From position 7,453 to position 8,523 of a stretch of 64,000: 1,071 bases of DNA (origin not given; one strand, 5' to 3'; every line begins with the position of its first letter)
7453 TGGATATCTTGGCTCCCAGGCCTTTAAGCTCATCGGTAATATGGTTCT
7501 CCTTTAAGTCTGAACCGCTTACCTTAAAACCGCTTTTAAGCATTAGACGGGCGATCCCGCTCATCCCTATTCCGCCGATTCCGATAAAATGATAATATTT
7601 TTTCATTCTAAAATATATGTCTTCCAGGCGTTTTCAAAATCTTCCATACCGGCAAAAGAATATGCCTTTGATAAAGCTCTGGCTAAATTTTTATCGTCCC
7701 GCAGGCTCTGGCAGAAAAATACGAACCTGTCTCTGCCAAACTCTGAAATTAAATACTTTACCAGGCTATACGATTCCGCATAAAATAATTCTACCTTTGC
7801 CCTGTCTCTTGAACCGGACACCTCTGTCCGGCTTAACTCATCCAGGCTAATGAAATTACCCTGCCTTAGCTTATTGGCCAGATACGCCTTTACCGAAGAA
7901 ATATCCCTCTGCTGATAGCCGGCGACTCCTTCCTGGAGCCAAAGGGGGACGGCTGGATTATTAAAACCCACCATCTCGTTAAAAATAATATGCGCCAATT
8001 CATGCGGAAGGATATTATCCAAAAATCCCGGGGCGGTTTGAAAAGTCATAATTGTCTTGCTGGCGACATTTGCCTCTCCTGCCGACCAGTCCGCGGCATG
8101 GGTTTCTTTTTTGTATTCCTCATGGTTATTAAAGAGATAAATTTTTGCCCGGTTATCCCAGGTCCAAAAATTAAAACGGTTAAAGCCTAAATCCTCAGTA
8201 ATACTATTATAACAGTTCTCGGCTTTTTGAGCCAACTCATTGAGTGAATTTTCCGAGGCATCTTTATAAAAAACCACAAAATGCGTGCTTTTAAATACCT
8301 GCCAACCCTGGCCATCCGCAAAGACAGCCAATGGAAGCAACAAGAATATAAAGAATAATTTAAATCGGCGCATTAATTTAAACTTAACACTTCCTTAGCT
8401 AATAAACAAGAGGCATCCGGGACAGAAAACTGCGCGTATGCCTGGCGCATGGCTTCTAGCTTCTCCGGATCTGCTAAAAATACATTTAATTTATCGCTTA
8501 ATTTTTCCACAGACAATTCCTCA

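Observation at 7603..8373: Secreted HExxH metallopeptidase translationally coupled between murG and murC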

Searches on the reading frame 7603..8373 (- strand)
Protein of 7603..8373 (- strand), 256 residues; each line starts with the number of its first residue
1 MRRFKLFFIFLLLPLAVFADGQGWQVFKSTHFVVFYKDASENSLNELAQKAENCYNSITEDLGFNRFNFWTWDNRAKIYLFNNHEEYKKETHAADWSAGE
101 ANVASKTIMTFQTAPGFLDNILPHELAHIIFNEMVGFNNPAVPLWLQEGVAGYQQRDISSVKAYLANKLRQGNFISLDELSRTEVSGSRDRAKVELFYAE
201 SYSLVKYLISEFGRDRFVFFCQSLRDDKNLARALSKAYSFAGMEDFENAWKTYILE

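Call 4: search_protein_families(library=pfam, proteins=[window:7603-8373:-], max_evalue=1)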
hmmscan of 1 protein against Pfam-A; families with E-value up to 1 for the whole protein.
window:7603-8373:- (256 aa): 5 families
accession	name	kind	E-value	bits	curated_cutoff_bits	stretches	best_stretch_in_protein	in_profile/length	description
PF13485.12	Peptidase_MA_2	-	1.6e-20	74.2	32.4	1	77-254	22-199/201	Peptidase MA superfamily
PF19527.4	DUF6055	-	0.013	14.9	27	1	43-132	61-142/417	Family of unknown function (DUF6055)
PF23399.1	LTI65_PGEED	-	0.071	13.3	27.3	1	160-172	5-17/31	LTI65/LTI78 PGEED repeat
PF22362.1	Ago_MID_bact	-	0.082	13.4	27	1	40-106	46-113/172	Argonaute, middle domain, bacteria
PF10263.15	SprT-like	-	0.09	13.1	25.6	1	109-132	52-75/108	SprT-like family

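Call 5: search_protein_families(library=ncbifam, proteins=[window:7603-8373:-], max_evalue=1)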
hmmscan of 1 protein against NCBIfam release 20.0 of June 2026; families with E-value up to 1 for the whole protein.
window:7603-8373:- (256 aa): 2 families
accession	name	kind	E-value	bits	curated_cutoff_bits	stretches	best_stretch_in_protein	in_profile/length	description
NF033876.2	flagella_HExxH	equivalog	9.8e-08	31.8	205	1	110-251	121-260/384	flagellinolysin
NF003421.0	PRK04860.1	equivalog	0.043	13.3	175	1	112-139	66-93/170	SprT family zinc-dependent metalloprotease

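Call 6: search_solved_structures(query=window:7603-8373:-, max_evalue=10, show_alignments=2)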
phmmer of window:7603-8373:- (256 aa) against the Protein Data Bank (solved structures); distinct sequences matched with E-value up to 10: 1.
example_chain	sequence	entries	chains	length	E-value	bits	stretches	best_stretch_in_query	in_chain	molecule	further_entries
3cia_A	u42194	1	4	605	0.73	12.7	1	117-221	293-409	cold-active aminopeptidase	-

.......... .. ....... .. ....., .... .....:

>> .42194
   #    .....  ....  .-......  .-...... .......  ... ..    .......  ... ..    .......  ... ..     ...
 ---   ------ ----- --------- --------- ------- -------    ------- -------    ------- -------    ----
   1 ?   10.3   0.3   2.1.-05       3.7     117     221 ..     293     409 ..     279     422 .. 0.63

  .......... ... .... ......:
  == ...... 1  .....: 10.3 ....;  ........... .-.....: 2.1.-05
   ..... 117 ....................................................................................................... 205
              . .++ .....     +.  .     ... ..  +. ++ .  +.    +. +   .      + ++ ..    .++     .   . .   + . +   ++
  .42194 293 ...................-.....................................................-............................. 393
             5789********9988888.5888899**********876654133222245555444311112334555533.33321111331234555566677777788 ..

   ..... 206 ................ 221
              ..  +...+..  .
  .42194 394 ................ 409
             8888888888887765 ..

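Call 7: find_homologous_proteins(query=window:7603-8373:-, max_evalue=0.001)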
Query window:7603-8373:- (256 aa): 290 proteins with E <= 0.001 among 707 candidates; the best 120 are listed.
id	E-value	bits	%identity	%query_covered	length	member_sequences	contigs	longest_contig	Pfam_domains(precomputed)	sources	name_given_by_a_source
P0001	1.3e-169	580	100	100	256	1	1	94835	PF13485.12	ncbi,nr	ncbi:MAG: peptidase MA family metallohydrolase [Candidatus Omnitrophica bacterium]|nr:peptidase MA f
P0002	1.8e-143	495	85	94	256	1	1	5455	PF13485.12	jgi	-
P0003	2.9e-142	491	84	94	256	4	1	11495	PF13485.12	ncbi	-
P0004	3.1e-140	484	84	93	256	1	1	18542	PF13485.12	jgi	-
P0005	5.9e-136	470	83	94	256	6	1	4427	PF13485.12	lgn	-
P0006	4.8e-116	405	68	100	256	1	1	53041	PF13485.12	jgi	jgi:hypothetical protein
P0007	1.6e-115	403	68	98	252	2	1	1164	PF13485.12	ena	-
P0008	2.3e-114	399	69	100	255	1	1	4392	PF13485.12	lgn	-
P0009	1.2e-113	397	68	100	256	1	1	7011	PF13485.12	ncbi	-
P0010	2.0e-112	393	67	100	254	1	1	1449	PF13485.12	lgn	-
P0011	3.4e-111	389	68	100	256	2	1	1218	PF13485.12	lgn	-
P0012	6.4e-111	388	67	100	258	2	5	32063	PF13485.12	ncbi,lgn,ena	-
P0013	8.8e-111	388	67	95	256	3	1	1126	PF13485.12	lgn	-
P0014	1.6e-110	387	67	93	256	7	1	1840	PF13485.12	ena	-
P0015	1.6e-110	387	67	94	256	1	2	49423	PF13485.12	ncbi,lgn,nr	ncbi:MAG: hypothetical protein KJ710_06030 [Candidatus Omnitrophica bacterium]|nr:hypothetical prote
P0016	3.6e-110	386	66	94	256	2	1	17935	PF13485.12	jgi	-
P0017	6.3e-110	385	66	100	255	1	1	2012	PF13485.12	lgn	-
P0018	7.6e-110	384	65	100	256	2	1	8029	PF13485.12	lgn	-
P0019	1.1e-109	384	67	95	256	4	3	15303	PF13485.12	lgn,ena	-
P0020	1.9e-109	383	65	93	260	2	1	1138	PF13485.12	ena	-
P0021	1.3e-108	380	65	100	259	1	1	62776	PF13485.12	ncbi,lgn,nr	ncbi:MAG: peptidase MA family metallohydrolase [Candidatus Omnitrophota bacterium]|nr:peptidase MA f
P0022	2.9e-107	376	65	100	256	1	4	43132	PF13485.12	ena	-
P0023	4.6e-107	375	66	93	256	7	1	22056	PF13485.12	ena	-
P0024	1.1e-106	374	66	93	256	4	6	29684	PF13485.12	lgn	-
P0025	2.0e-106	373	63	100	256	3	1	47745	PF13485.12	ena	-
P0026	7.9e-106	371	64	93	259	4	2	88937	PF13485.12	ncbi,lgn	-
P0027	1.9e-105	370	64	100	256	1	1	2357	PF13485.12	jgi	jgi:hypothetical protein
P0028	2.0e-105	370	63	93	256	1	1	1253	PF13485.12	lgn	-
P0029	4.0e-105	369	63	100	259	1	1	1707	PF13485.12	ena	-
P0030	4.2e-105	369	64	100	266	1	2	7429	PF13485.12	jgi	jgi:Peptidase MA superfamily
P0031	3.3e-104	366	62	100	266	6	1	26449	PF13485.12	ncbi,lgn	-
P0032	6.2e-104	365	62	92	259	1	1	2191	PF13485.12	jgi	jgi:Peptidase MA superfamily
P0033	7.2e-104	365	63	100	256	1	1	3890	PF13485.12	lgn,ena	-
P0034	5.9e-103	362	62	100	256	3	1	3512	PF13485.12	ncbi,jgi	ncbi:MAG: peptidase MA family metallohydrolase [Candidatus Omnitrophota bacterium]|jgi:hypothetical 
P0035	7.0e-103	362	62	100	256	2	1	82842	PF13485.12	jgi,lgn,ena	jgi:hypothetical protein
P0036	7.8e-103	362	61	93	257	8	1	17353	PF13485.12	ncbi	ncbi:MAG: peptidase MA family metallohydrolase [Candidatus Omnitrophota bacterium]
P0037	9.2e-103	361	63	93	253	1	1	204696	PF13485.12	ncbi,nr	ncbi:MAG: peptidase MA family metallohydrolase [Candidatus Omnitrophica bacterium]|nr:peptidase MA f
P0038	2.1e-102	360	62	97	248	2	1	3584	PF13485.12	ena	-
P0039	3.3e-102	359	62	99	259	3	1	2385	PF13485.12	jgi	jgi:hypothetical protein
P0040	3.4e-102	359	60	95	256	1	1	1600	PF13485.12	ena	-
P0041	3.5e-102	359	60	94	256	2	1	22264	PF13485.12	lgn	-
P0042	1.9e-101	357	62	100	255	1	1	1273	PF13485.12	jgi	jgi:hypothetical protein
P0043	2.1e-101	357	61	100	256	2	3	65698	PF13485.12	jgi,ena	-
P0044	6.6e-101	355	62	100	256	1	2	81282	PF13485.12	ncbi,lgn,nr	ncbi:MAG: peptidase MA family metallohydrolase [Candidatus Omnitrophica bacterium]|nr:peptidase MA f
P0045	7.2e-101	355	61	100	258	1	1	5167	PF13485.12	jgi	jgi:hypothetical protein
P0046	7.3e-101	355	61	100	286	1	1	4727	PF13485.12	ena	-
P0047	8.7e-101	355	60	100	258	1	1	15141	PF13485.12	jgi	jgi:hypothetical protein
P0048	1.1e-100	354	61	100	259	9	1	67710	PF13485.12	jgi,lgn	-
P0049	2.6e-100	353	63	96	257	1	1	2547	PF13485.12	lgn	-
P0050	3.4e-100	353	61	94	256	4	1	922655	PF13485.12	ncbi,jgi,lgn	ncbi:MAG: hypothetical protein WC731_03465 [Candidatus Omnitrophota bacterium]|jgi:hypothetical prot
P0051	4.0e-100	353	60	94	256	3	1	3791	PF13485.12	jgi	jgi:hypothetical protein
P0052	4.3e-100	353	59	100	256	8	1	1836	PF13485.12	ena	-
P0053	6.0e-100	352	62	100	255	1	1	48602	PF13485.12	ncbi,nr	ncbi:MAG: peptidase MA family metallohydrolase [Candidatus Omnitrophica bacterium]|nr:peptidase MA f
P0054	7.3e-100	352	60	100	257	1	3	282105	PF13485.12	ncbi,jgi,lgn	jgi:hypothetical protein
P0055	8.8e-100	352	59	100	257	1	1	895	PF13485.12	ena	-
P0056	1.0e-99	351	61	100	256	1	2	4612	PF13485.12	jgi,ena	-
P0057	1.7e-99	351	60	100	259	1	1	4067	PF13485.12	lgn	-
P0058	3.6e-99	350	60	93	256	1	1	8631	PF13485.12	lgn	-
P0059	4.1e-99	349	61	95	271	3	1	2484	PF13485.12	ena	-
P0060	5.7e-99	349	58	100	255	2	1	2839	PF13485.12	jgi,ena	-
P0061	6.6e-99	349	61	100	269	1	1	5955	PF13485.12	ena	-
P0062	1.1e-98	348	60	94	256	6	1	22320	PF13485.12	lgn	-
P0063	1.4e-98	348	61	92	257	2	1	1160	PF13485.12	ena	-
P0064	4.2e-98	346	59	100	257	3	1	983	PF13485.12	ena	-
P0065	6.2e-98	345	61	93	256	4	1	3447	PF13485.12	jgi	-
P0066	1.6e-97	344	58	100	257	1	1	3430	PF13485.12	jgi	-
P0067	1.8e-97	344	59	100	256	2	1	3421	PF13485.12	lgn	-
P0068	2.1e-97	344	61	92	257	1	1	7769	PF13485.12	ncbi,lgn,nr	ncbi:hypothetical protein EPN54_03115 [bacterium]|nr:MAG: hypothetical protein EPN54_03115 [bacteriu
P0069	2.8e-97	343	59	100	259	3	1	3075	PF13485.12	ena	-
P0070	5.8e-97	342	58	100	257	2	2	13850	PF13485.12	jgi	-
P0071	8.1e-97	342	61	93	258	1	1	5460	PF19527.5,PF13485.12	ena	-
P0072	1.1e-96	341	58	100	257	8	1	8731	PF13485.12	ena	-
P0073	1.2e-96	341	59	95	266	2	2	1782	PF13485.12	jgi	-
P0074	1.4e-96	341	59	100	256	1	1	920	PF13485.12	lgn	-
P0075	7.9e-96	339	58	100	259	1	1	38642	PF13485.12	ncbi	ncbi:MAG: peptidase MA family metallohydrolase [Candidatus Omnitrophota bacterium]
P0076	1.1e-95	338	56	100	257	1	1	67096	PF13485.12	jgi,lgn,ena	-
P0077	1.7e-95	337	59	95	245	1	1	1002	PF13485.12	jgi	jgi:hypothetical protein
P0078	2.9e-95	337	60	93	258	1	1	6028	PF13485.12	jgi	-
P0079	3.0e-95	337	60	98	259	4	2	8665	PF13485.12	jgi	-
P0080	3.1e-95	337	57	100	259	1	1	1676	PF13485.12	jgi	jgi:hypothetical protein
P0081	5.0e-95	336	57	100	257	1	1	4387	PF13485.12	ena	-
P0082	8.8e-95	335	58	97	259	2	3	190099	PF13485.12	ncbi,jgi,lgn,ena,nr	ncbi:MAG TPA: peptidase MA family metallohydrolase [Candidatus Omnitrophota bacterium]|nr:peptidase 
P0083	2.0e-94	334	58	100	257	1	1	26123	PF19527.5,PF13485.12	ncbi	-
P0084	3.2e-94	333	59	100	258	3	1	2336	PF13485.12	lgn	-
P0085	5.3e-94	333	58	100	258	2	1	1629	PF13485.12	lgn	-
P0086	6.1e-94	332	58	100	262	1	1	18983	PF13485.12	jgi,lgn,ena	-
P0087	7.9e-94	332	57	100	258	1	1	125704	PF13485.12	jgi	jgi:hypothetical protein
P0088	1.1e-93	332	59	95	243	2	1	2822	PF13485.12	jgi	jgi:hypothetical protein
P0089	2.0e-93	331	59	100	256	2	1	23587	PF13485.12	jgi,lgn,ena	-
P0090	5.7e-93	329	60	94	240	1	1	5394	PF13485.12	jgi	jgi:hypothetical protein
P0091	8.9e-93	329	56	98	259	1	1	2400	PF13485.12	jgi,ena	jgi:Peptidase MA superfamily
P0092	1.4e-92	328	60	96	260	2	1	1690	PF13485.12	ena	-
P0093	2.0e-92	327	55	100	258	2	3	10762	PF13485.12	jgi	-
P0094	9.1e-92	325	56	94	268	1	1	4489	PF13485.12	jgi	jgi:hypothetical protein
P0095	1.1e-91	325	55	97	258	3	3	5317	PF13485.12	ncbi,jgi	jgi:hypothetical protein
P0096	3.0e-91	324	58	100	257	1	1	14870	PF13485.12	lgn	-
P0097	5.1e-91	323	57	94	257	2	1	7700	PF13485.12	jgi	jgi:hypothetical protein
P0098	6.2e-91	323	55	100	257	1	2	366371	PF13485.12,PF01433.27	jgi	jgi:hypothetical protein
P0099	6.6e-91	322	57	100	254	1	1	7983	PF13485.12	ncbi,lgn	-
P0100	7.8e-91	322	56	95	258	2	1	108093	PF13485.12,PF01433.27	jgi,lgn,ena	-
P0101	8.3e-91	322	55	100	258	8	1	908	PF13485.12,PF01433.27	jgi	jgi:hypothetical protein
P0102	9.0e-91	322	58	96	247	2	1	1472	PF13485.12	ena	-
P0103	1.7e-90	321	55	100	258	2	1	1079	PF13485.12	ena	-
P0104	3.3e-90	320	55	98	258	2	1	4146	PF13485.12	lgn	-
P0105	8.0e-90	319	55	100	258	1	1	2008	PF13485.12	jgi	jgi:hypothetical protein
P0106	1.1e-89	318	56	98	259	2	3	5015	PF13485.12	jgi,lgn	jgi:hypothetical protein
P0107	1.3e-89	318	56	100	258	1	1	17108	PF13485.12,PF01433.27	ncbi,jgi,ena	-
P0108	1.4e-89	318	56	99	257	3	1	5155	PF13485.12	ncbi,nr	ncbi:hypothetical protein D4R78_02125 [bacterium]|nr:MAG: hypothetical protein D4R78_02125 [bacteriu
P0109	1.6e-89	318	56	95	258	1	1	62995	PF13485.12,PF01433.27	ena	-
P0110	3.2e-89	317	56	96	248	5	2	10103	PF13485.12,PF01433.27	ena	-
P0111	3.4e-89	317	56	94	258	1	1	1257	PF13485.12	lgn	-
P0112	3.7e-89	317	59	96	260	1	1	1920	PF13485.12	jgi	jgi:hypothetical protein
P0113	4.0e-89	317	56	100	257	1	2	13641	PF13485.12,PF01433.27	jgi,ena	-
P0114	4.0e-89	317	60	86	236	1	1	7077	PF13485.12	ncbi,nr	ncbi:MAG: peptidase MA family metallohydrolase, partial [Candidatus Omnitrophica bacterium]|nr:pepti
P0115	4.5e-89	316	55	100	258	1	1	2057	PF13485.12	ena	-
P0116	6.4e-89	316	54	100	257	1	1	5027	PF13485.12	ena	-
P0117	6.7e-89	316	55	100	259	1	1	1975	PF13485.12,PF01433.27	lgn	-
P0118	1.8e-88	314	53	97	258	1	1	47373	PF13485.12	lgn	-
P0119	3.0e-88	314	56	96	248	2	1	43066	PF13485.12,PF01433.27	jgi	jgi:hypothetical protein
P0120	4.5e-88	313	55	100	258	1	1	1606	PF13485.12,PF01433.27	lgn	-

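Call 10: find_encoding_contigs(protein=P0050, flank=6000, max_places=2)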
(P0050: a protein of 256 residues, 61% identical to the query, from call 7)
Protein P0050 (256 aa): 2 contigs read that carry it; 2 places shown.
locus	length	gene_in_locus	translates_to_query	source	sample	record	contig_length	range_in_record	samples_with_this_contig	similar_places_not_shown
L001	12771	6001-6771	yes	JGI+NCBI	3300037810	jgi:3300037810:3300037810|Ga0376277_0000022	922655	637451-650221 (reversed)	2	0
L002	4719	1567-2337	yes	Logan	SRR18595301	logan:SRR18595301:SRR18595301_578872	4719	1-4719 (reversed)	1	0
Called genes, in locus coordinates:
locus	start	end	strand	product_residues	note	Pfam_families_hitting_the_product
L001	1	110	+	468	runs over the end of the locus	PF01225:Mur_ligase, PF08245:Mur_ligase_M, PF02875:Mur_ligase_C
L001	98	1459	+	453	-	PF01225:Mur_ligase, PF08245:Mur_ligase_M, PF02875:Mur_ligase_C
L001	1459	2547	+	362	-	PF10555:MraY_sig1 (weak), PF00953:Glycos_transf_4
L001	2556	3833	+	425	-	PF21799:MurD-like_N, PF08245:Mur_ligase_M, PF02875:Mur_ligase_C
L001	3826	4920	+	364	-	PF01098:FTSW_RODA_SPOVE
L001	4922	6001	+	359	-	PF03033:Glyco_transf_28, PF04101:Glyco_tran_28_C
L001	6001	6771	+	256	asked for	PF13485:Peptidase_MA_2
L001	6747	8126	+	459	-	PF01225:Mur_ligase, PF08245:Mur_ligase_M, PF02875:Mur_ligase_C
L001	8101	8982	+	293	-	PF01565:FAD_binding_4, PF02873:MurB_C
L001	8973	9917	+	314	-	PF01820:Dala_Dala_lig_N, PF02655:ATP-grasp_3, PF02786:CPSase_L_D2 (weak), PF02222:ATP-grasp (weak), PF07478:Dala_Dala_lig_C, PF13535:ATP-grasp_4 (weak)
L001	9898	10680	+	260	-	PF03799:FtsQ_DivIB_C (faint)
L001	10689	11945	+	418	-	PF02491:SHS2_FTSA, PF14450:FtsA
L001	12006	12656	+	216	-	PF01168:Ala_racemase_N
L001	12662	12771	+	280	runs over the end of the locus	PF03807:F420_oxidored, PF14748:P5CR_dimer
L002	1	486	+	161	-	?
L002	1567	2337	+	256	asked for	PF13485:Peptidase_MA_2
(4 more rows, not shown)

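Call 11: find_encoding_contigs(protein=P0098, flank=6000, max_places=2)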
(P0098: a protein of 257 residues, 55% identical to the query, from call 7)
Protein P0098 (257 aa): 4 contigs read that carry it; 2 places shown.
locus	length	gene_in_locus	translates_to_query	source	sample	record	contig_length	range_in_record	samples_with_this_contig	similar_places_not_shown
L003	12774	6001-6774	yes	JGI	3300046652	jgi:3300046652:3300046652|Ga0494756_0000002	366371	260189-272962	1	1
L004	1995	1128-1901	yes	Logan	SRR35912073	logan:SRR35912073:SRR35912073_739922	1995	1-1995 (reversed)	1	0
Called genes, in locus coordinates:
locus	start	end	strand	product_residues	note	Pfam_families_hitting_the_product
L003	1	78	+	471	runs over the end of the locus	PF01225:Mur_ligase (weak), PF08245:Mur_ligase_M, PF02875:Mur_ligase_C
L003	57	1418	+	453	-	PF01225:Mur_ligase, PF08245:Mur_ligase_M, PF02875:Mur_ligase_C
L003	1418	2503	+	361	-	PF00953:Glycos_transf_4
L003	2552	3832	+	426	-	PF21799:MurD-like_N, PF08245:Mur_ligase_M, PF02875:Mur_ligase_C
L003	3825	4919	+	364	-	PF01098:FTSW_RODA_SPOVE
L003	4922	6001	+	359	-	PF03033:Glyco_transf_28, PF04101:Glyco_tran_28_C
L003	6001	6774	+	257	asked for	PF13485:Peptidase_MA_2, PF01433:Peptidase_M1 (weak)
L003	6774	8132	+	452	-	PF01225:Mur_ligase, PF08245:Mur_ligase_M, PF02875:Mur_ligase_C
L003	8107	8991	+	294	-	PF01565:FAD_binding_4, PF02873:MurB_C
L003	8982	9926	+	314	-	PF01820:Dala_Dala_lig_N, PF02655:ATP-grasp_3, PF02786:CPSase_L_D2, PF08443:RimK (weak), PF02222:ATP-grasp (weak), PF07478:Dala_Dala_lig_C, PF13535:ATP-grasp_4 (weak)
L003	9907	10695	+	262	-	-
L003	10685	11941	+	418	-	PF02491:SHS2_FTSA, PF14450:FtsA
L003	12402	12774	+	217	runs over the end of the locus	PF01168:Ala_racemase_N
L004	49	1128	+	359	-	PF03033:Glyco_transf_28, PF04101:Glyco_tran_28_C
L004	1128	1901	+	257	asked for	PF13485:Peptidase_MA_2, PF01433:Peptidase_M1 (weak)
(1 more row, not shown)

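Call 14: find_related_loci(query=A1, collection=genome_contigs, flank=5000)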
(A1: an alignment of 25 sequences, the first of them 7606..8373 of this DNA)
Query A1 (256 aa) in genome_contigs; peptide patterns used: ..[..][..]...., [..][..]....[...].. (x = any residue, [..] = any of these).
596 stretches matched a pattern; 330 encode a relative of the query (tblastn E <= 1e-3); the best 80 are kept; 80 distinct loci.
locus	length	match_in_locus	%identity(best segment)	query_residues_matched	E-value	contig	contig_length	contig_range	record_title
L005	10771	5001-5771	67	1-255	6e-113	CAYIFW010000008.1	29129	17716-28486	MAG TPA_asm: uncultured Planctomycetales bacterium isolate ERP119705_co20_55 genome assembly, contig: NODE_1431_length_2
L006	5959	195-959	65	1-255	8e-113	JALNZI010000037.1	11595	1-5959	MAG: Candidatus Omnitrophota bacterium isolate SO_2017_LW1 bin 10 NODE_4794_length_11595_cov_1.209191_LW64-88_2017, whol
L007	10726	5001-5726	66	14-255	8e-111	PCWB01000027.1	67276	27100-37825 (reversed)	MAG: Candidatus Omnitrophica bacterium CG11_big_fil_rev_8_21_14_0_20_41_12 CG11_8_21_14_0.20_scaffold_394_c, whole genom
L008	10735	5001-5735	65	9-253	2e-110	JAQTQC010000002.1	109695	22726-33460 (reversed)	MAG: Candidatus Omnitrophota bacterium isolate STB_130 NODE_404_length_109695_cov_13.264384_Sandtown_B, whole genome sho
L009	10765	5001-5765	62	1-255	1e-109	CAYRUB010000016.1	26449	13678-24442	MAG TPA_asm: uncultured Planctomycetales bacterium isolate binchicken_co220_28 genome assembly, contig: NODE_1080_length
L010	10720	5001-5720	67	17-256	1e-109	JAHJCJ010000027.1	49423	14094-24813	MAG: Candidatus Omnitrophota bacterium isolate Modern_marine.mb.300 Modern_marine.mb.300_k141_513428, whole genome shotg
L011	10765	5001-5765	62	1-255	3e-109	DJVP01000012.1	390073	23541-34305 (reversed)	MAG TPA_asm: Candidatus Omnitrophica bacterium UBA6253 UBA6253_contig_29131, whole genome shotgun sequence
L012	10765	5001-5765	62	1-255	1e-108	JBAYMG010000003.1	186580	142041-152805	MAG: Candidatus Omnitrophota bacterium isolate SO_2016_LW1_34 scaffold00021_LW64-88_2016, whole genome shotgun sequence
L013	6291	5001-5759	62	1-253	1e-105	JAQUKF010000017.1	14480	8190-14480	MAG: Candidatus Omnitrophota bacterium isolate STD1_100 NODE_10499_length_14480_cov_6.686407_Sandtown_D1, whole genome s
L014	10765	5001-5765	62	1-256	8e-106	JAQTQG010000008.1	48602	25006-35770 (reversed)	MAG: Candidatus Omnitrophota bacterium isolate STB_134 NODE_1473_length_48602_cov_5.509644_Sandtown_B, whole genome shot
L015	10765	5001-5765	61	1-256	2e-105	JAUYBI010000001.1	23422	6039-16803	MAG: Candidatus Omnitrophota bacterium isolate C19_metabat.bin.11_sub C19_k141_76820, whole genome shotgun sequence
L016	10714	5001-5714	63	19-256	9e-102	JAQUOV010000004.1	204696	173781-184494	MAG: Candidatus Omnitrophota bacterium isolate STD1_209 NODE_116_length_204696_cov_9.478983_Sandtown_D1, whole genome sh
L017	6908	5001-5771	57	1-256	3e-101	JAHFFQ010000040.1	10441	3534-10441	MAG: Candidatus Omnitrophota bacterium isolate nzgw296 NODE_6855_length_10442_cov_4.405000, whole genome shotgun sequenc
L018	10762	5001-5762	58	1-255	7e-101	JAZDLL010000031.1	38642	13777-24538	MAG: Candidatus Omnitrophota bacterium isolate MEGAHIT-group-0.593 k141_3327648, whole genome shotgun sequence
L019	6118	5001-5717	61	19-256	5e-100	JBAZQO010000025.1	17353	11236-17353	MAG: Candidatus Omnitrophota bacterium isolate SO_2017_SWC_55 scaffold_2787_c1_LP-4_2017, whole genome shotgun sequence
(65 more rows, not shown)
